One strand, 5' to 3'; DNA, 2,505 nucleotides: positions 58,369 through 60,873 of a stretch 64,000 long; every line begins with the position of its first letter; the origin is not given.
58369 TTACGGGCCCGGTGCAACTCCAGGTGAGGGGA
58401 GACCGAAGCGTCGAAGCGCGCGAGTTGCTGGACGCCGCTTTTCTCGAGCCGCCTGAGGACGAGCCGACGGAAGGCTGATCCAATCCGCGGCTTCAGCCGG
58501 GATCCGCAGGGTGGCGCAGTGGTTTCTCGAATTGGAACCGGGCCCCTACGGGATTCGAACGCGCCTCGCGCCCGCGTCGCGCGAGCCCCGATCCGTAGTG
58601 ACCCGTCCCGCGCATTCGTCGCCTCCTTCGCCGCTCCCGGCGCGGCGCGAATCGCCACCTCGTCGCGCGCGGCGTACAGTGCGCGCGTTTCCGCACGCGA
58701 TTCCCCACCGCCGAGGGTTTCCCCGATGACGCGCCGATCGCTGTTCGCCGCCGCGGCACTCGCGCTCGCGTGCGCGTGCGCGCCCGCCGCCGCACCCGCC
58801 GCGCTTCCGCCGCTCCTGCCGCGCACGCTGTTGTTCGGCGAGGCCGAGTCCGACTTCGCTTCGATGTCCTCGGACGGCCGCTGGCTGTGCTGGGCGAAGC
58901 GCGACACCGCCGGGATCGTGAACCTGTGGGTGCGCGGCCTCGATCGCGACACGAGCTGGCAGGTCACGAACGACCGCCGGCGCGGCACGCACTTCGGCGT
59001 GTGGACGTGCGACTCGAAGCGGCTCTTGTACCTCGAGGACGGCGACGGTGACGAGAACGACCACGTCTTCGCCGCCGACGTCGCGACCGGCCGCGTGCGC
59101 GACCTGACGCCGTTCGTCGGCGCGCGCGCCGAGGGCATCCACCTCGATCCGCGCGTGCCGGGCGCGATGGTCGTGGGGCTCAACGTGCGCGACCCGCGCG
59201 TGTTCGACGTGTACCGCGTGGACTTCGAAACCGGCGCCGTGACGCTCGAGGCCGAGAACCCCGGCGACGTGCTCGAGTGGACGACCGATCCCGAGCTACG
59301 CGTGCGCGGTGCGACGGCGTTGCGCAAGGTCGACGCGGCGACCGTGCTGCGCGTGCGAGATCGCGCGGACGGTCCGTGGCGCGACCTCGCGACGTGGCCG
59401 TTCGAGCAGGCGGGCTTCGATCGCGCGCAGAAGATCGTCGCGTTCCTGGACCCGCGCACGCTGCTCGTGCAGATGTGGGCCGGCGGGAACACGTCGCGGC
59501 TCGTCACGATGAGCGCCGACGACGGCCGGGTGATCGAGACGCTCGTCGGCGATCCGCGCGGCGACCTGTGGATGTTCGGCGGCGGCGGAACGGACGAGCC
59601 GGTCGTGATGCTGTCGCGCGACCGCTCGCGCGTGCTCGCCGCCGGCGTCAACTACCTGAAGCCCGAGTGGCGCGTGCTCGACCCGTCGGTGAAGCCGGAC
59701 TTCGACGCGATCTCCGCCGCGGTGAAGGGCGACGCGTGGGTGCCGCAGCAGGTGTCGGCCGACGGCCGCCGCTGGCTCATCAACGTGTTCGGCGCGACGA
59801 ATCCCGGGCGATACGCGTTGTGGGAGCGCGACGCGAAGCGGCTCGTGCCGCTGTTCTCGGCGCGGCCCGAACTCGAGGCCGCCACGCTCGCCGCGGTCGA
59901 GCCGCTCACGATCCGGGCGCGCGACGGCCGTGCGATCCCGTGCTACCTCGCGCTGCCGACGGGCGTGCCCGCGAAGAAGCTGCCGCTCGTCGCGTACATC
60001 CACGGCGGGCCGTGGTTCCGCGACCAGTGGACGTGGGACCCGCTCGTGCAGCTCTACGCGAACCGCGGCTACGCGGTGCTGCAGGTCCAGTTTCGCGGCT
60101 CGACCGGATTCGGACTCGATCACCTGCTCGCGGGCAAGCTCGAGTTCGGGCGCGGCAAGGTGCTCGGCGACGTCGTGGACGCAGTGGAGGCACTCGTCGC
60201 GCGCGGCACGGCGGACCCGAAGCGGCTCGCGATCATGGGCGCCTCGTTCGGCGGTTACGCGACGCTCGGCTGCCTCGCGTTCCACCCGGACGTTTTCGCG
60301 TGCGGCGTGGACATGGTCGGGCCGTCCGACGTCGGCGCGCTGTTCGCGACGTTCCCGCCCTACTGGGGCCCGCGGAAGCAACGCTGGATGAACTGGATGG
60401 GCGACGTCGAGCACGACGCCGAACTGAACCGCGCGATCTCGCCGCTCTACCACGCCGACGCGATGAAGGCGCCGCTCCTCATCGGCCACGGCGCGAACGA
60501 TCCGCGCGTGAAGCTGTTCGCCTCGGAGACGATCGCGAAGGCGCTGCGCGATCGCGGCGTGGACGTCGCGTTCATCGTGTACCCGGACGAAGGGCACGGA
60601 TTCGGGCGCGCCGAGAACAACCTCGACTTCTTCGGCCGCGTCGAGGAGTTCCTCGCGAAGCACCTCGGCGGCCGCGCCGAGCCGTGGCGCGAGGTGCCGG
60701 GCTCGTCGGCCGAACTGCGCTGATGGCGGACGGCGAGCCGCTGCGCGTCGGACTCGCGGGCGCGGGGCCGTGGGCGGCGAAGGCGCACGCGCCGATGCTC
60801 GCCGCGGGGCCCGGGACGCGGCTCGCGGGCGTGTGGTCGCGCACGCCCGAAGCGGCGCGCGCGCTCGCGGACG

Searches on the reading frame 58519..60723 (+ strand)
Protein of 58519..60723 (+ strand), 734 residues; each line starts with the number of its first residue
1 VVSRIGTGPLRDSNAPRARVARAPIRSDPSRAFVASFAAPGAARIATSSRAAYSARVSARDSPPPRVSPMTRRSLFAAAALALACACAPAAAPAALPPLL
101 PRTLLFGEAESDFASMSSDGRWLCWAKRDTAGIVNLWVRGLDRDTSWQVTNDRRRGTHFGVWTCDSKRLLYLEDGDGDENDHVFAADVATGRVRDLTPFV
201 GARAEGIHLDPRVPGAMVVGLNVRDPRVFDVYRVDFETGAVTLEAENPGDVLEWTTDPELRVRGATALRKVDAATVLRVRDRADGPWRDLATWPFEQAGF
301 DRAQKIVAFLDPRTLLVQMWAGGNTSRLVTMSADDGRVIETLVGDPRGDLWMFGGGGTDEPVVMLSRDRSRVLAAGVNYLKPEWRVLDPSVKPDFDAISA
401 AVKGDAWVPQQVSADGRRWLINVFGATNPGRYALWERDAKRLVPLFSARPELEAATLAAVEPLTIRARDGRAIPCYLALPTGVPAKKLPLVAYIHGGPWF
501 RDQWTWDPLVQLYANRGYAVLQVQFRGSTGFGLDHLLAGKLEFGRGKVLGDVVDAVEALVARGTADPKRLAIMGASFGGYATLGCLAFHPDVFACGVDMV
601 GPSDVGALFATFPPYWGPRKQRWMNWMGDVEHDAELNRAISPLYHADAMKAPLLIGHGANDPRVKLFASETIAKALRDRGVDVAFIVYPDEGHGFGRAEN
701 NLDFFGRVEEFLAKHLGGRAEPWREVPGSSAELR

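Call 61: search_protein_families(library=pfam, proteins=[window:58519-60723:+], max_evalue=0.0001)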
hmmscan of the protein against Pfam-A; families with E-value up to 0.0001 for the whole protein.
window:58519-60723:+ (734 aa): 6 families
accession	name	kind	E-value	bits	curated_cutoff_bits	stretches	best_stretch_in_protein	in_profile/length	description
PF00326.27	Peptidase_S9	-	6.5e-42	143.9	22.6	1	510-718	7-212/213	Prolyl oligopeptidase family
PF20434.5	BD-FAE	-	1.3e-13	51.4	26.8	1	485-676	10-215/215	BD-FAE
PF01738.24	DLH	-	6.2e-11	42.7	21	1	543-701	72-194/217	Dienelactone hydrolase family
PF02129.25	Peptidase_S15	-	3.6e-07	30.6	23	0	484-605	15-132/262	X-Pro dipeptidyl-peptidase (S15 family)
PF07859.19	Abhydrolase_3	-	7.7e-07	29.5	25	1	550-695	50-208/210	alpha/beta hydrolase fold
PF05448.18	AXE1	-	2e-05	23.9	21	0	463-592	59-200/321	Acetyl xylan esterase (AXE1)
